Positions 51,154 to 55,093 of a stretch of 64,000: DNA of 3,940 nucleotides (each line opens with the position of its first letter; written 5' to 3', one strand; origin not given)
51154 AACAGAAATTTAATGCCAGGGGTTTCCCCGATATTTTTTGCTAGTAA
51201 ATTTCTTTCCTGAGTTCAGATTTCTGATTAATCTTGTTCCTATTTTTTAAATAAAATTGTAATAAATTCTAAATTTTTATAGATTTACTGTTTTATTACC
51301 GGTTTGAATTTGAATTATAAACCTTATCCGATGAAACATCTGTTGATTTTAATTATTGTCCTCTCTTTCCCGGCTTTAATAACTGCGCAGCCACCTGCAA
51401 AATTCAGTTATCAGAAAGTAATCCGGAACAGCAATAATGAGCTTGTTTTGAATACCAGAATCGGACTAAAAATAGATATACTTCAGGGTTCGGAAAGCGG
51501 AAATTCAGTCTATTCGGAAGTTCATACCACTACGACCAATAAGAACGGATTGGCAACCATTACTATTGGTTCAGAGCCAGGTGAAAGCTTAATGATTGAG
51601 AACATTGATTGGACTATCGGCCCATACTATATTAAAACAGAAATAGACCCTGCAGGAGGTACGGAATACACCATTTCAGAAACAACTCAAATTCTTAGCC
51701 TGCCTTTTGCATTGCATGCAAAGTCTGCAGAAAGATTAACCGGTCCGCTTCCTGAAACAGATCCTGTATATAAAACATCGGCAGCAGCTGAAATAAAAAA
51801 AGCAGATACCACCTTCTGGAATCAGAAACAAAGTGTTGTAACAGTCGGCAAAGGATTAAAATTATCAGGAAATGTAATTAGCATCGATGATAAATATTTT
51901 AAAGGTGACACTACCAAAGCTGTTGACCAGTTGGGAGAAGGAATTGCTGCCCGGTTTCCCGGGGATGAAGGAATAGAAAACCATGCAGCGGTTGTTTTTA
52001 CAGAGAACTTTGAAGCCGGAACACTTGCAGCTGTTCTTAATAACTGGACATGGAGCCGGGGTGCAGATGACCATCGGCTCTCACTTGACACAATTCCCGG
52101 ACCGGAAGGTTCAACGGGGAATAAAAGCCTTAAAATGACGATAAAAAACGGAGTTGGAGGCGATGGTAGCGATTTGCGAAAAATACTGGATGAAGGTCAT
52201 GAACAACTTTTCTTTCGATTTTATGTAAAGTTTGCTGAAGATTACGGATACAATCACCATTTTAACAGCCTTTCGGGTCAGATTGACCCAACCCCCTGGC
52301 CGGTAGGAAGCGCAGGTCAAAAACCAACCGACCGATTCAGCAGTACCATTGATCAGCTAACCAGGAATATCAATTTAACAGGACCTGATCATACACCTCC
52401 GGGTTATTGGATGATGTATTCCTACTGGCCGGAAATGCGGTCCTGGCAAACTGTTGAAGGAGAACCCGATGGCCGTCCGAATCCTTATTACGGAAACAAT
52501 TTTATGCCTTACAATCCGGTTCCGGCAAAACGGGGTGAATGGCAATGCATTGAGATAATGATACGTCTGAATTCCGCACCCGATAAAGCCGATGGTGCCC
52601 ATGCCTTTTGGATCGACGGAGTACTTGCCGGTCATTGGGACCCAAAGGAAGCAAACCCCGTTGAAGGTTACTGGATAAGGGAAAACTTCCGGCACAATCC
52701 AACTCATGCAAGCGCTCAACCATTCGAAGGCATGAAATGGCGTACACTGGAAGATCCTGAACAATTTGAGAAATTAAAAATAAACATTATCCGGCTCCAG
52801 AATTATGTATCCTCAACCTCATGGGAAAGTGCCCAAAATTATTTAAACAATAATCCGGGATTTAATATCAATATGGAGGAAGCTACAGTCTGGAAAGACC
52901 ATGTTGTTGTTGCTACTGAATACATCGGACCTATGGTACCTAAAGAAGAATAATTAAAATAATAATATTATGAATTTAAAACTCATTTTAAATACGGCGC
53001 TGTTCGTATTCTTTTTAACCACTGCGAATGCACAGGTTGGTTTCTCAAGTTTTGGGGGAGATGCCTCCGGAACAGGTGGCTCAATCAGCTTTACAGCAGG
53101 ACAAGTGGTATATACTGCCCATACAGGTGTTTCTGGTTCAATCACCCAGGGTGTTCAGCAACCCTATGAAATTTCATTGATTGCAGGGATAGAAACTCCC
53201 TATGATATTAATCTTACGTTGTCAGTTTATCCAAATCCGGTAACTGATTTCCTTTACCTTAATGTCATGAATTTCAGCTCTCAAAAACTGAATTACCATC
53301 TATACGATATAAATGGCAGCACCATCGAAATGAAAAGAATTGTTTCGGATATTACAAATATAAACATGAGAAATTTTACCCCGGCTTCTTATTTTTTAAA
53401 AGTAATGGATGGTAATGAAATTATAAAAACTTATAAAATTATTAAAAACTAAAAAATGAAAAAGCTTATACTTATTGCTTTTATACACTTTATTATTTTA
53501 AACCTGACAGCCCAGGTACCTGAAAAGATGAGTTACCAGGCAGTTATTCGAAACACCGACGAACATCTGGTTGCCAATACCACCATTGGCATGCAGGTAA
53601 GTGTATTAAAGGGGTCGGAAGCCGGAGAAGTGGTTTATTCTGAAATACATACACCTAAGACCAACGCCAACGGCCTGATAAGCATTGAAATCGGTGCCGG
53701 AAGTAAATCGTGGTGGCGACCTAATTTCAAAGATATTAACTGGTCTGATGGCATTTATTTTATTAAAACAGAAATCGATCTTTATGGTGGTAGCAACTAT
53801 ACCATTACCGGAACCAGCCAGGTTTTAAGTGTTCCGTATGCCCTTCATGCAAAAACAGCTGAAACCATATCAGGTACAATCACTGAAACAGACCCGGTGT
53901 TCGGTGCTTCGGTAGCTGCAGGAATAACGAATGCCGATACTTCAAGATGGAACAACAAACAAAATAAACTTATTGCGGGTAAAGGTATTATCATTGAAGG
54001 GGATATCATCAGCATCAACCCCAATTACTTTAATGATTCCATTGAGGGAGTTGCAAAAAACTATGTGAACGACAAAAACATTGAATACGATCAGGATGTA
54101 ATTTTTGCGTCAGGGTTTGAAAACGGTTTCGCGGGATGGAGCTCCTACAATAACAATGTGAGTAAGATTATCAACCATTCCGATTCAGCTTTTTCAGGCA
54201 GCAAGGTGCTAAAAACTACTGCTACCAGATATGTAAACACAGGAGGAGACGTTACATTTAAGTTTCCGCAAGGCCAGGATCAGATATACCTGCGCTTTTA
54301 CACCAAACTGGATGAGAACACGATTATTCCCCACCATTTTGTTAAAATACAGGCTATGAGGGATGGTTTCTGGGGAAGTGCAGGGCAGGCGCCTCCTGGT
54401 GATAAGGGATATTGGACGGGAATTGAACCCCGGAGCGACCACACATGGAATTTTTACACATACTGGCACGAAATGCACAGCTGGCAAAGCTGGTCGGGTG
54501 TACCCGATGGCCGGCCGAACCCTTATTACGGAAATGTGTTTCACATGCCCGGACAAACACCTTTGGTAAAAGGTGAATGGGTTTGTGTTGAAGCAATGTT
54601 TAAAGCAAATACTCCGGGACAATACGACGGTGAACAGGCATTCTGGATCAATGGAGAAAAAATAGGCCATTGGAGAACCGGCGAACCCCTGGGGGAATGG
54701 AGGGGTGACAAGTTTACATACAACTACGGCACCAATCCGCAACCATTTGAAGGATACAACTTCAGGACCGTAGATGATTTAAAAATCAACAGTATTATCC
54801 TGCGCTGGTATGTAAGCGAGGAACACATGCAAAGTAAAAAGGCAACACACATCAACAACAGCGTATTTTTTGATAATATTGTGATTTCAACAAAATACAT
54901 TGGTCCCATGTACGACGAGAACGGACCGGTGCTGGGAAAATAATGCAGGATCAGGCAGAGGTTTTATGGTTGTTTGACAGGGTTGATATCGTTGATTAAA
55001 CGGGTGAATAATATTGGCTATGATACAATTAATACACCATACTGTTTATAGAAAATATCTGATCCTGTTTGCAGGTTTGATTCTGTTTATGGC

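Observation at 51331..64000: Expanded family of ~290-aa jelly-roll domains with a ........(Y/F)GN signature: candidate new glycan-cleaving family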

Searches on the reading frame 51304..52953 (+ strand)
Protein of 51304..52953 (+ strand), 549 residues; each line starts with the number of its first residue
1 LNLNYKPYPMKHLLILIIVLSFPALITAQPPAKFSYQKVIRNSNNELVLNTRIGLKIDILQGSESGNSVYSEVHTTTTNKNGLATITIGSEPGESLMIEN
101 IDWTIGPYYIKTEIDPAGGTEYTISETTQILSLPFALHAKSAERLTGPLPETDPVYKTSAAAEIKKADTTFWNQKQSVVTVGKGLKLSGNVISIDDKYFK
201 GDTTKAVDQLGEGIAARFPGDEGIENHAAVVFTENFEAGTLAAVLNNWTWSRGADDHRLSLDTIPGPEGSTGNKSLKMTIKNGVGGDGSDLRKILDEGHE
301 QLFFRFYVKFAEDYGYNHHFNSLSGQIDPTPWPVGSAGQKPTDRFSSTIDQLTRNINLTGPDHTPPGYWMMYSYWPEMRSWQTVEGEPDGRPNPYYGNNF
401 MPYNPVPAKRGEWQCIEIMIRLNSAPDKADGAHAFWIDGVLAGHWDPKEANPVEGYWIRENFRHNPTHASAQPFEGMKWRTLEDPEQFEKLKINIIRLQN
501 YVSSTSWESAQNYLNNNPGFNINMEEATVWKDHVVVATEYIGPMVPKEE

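Call 4: search_protein_families(library=pfam, proteins=[window:51304-52953:+], max_evalue=1)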
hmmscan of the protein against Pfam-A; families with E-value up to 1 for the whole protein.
window:51304-52953:+ (549 aa): 3 families
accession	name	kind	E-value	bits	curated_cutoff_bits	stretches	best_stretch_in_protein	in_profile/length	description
PF21294.4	Polysacc_lyase_14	-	0.082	13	27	1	371-440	102-168/215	Polysaccharide lyase 14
PF07024.18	ImpE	-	0.13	12.7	25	1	127-187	45-105/122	ImpE protein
PF13956.11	Ibs_toxin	-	0.39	11.2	27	1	10-24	2-18/19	Toxin Ibs, type I toxin-antitoxin system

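Call 7: search_protein_families(library=ncbifam, proteins=[window:51304-52953:+], max_evalue=1)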
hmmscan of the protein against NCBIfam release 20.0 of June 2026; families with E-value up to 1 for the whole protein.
window:51304-52953:+ (549 aa): 1 family
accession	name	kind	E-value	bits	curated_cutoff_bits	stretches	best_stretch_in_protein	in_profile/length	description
NF053851.1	Bdello_MAT_N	subfamily_domain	1.5e-06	28.1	60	2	19-91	3-75/162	mosaic adhesive trimer family chimeric fiber protein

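Call 44: search_protein_families(library=phrogs, proteins=[window:51304-52953:+], max_evalue=0.01)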
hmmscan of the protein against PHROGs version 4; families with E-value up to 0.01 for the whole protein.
window:51304-52953:+ (549 aa): 0 families

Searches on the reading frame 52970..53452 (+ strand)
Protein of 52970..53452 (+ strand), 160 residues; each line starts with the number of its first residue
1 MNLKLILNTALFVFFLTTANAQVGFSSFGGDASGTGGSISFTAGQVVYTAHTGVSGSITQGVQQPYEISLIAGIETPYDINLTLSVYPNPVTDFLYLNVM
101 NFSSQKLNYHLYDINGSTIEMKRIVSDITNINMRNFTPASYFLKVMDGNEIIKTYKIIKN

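Call 4: search_protein_families(library=pfam, proteins=[window:52970-53452:+], max_evalue=1)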
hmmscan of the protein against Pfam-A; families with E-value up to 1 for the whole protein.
window:52970-53452:+ (160 aa): 1 family
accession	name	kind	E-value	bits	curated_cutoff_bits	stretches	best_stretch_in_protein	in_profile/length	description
PF18962.6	Por_Secre_tail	-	4.4e-11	43.3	27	1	86-155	1-71/75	Secretion system C-terminal sorting domain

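Call 44: search_protein_families(library=phrogs, proteins=[window:52970-53452:+], max_evalue=0.01)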
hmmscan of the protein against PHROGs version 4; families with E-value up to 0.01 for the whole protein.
window:52970-53452:+ (160 aa): 1 family
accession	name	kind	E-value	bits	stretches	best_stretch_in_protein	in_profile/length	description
phrog_20927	-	unknown function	0.0051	17.8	1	111-139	19-47/108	-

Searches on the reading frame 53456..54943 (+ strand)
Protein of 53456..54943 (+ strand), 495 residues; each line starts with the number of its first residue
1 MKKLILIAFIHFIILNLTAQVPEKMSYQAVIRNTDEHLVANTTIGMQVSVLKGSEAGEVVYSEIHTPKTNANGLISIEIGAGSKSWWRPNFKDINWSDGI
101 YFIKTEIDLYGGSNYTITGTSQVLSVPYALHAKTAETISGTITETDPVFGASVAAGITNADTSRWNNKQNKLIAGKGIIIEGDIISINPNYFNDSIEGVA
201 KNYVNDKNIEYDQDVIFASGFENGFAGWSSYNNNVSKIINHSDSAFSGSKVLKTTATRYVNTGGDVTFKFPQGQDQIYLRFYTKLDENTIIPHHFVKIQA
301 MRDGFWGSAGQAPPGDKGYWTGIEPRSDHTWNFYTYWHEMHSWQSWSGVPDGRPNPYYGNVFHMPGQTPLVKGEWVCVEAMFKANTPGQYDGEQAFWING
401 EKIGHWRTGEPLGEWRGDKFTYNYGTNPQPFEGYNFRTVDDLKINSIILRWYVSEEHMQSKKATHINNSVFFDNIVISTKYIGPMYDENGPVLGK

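Call 4: search_protein_families(library=pfam, proteins=[window:53456-54943:+], max_evalue=1)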
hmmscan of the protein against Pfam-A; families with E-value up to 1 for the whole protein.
window:53456-54943:+ (495 aa): 1 family
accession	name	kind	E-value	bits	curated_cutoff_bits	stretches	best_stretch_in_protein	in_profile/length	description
PF24154.1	Tis1_ImmP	-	0.044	14.3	27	1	265-294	22-51/74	Tis1 immunity protein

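Call 7: search_protein_families(library=ncbifam, proteins=[window:53456-54943:+], max_evalue=1)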
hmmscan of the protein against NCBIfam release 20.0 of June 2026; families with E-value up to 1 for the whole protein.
window:53456-54943:+ (495 aa): 1 family
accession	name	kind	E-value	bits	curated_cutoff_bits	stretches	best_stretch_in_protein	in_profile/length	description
NF053851.1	Bdello_MAT_N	subfamily_domain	2.6e-11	43.6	60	2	15-86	8-79/162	mosaic adhesive trimer family chimeric fiber protein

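Call 44: search_protein_families(library=phrogs, proteins=[window:53456-54943:+], max_evalue=0.01)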
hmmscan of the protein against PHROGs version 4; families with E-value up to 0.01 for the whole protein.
window:53456-54943:+ (495 aa): 1 family
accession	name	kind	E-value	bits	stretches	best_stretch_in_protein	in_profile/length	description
phrog_9729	-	tail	0.00046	19.9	1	87-167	329-407/750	tail fiber protein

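Call 56: predict_structure(alignment_id=A4)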
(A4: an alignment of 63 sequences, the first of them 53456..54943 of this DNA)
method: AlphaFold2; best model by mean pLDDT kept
length: 495 residues; sequences in the alignment: 63
mean_pLDDT: 88.2   pTM: 0.65
mean pLDDT of the five models: 88.2, 87.7, 86.9, 86.8, 84.5
residues with pLDDT >= 90: 356; 70-90: 71; 50-70: 47; < 50: 21
segments of 3 or more residues with pLDDT < 50: 128-144, 193-195
pLDDT, mean of each block of 10 residues (from residue 1): 84 64 87 91 96 95 96 93 87 90 95 91 63 36 54 70 60 62 70 69 94 97 97 97 85 97 98 97 95 96 95 98 97 98 95 96 95 96 98 96 94 96 92 98 98 95 95 98 94 76
secondary structure, 60 per line:
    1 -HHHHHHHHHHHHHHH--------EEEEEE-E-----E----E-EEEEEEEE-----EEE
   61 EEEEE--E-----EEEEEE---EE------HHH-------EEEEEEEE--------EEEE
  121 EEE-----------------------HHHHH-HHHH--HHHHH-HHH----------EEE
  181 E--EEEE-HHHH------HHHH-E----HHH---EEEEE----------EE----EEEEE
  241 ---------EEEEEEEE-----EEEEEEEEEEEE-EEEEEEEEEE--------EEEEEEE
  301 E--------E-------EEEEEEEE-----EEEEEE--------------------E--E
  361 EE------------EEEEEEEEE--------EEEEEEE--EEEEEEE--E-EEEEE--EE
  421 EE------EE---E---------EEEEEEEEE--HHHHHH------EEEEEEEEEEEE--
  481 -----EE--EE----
elements in order: H2-16 E25-30 E45-52 E58-65 E74-79 E101-108 E117-123 H147-151 H153-156 H159-163 E178-181 E184-187 H189-192 H199-202 E215-219 E236-240 E250-257 E263-274 E276-285 E294-301 E318-325 E331-336 E360-362 E375-383 E392-398 E401-407 E412-416 E419-422 E444-452 H455-460 E467-478

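Call 58: fold_search(model_id=the predicted structure, library=viral)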
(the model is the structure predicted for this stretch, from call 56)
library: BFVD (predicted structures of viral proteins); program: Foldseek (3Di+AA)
matches with E <= 10: 1190; with E <= 0.001: 141
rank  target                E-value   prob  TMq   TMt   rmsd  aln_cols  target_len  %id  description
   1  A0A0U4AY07            2.0e-14  1.00  0.38  0.37  20.3       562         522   13  (no name in the UniProt tables at hand)
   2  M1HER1                1.1e-10  1.00  0.37  0.57   4.8       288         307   15  (no name in the UniProt tables at hand)
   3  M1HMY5                2.5e-10  1.00  0.36  0.66   5.4       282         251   14  (no name in the UniProt tables at hand)
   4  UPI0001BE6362         4.1e-10  1.00  0.36  0.66   4.4       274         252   14  (no name look-up for this kind of identifier)
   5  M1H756                3.0e-09  1.00  0.33  0.50  13.7       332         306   14  (no name in the UniProt tables at hand)
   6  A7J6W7                3.9e-09  1.00  0.34  0.42   7.2       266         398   12  Uncharacterized protein N263R [Paramecium bursaria Chlorella virus FR483]
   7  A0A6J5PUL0            4.4e-09  1.00  0.31  0.31   5.6       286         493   12  Coagulation factor 5/8 C-terminal domain containing protein [uncultured Caudovirales phage]
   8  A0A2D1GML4            1.4e-08  1.00  0.31  0.42   6.3       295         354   12  (no name in the UniProt tables at hand)
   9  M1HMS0                1.5e-08  1.00  0.31  0.26   5.6       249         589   13  (no name in the UniProt tables at hand)
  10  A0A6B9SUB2            1.5e-08  1.00  0.30  0.43   5.8       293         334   11  (no name in the UniProt tables at hand)
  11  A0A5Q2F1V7            2.1e-08  1.00  0.30  0.38   5.9       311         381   13  Uncharacterized protein [Serratia phage JS26]
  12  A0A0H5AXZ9            3.5e-08  1.00  0.28  0.14  66.5       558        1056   10  Putative SGNH hydrolase-type esterase domain protein [Pseudomonas phage KPP21]
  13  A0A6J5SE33            4.6e-08  1.00  0.33  0.32   6.3       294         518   14  Chitobiase/beta-hexosaminidase C-terminal domain containing protein [uncultured Caudovirales phage]
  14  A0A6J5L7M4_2          1.0e-07  1.00  0.21  0.11  19.2       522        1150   10  Tip attachment protein J [uncultured Caudovirales phage]
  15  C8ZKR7                2.5e-07  1.00  0.28  0.20  59.2       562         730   10  SGNH hydrolase-type esterase domain-containing protein [Pseudomonas phage LIT1]
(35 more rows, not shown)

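Call 76: search_dna_similar(query=window:53456-54943:+, collection=phages, mode=protein, max_evalue=0.001, max_rows=15)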
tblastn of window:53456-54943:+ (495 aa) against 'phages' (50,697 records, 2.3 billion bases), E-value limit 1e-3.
No match.
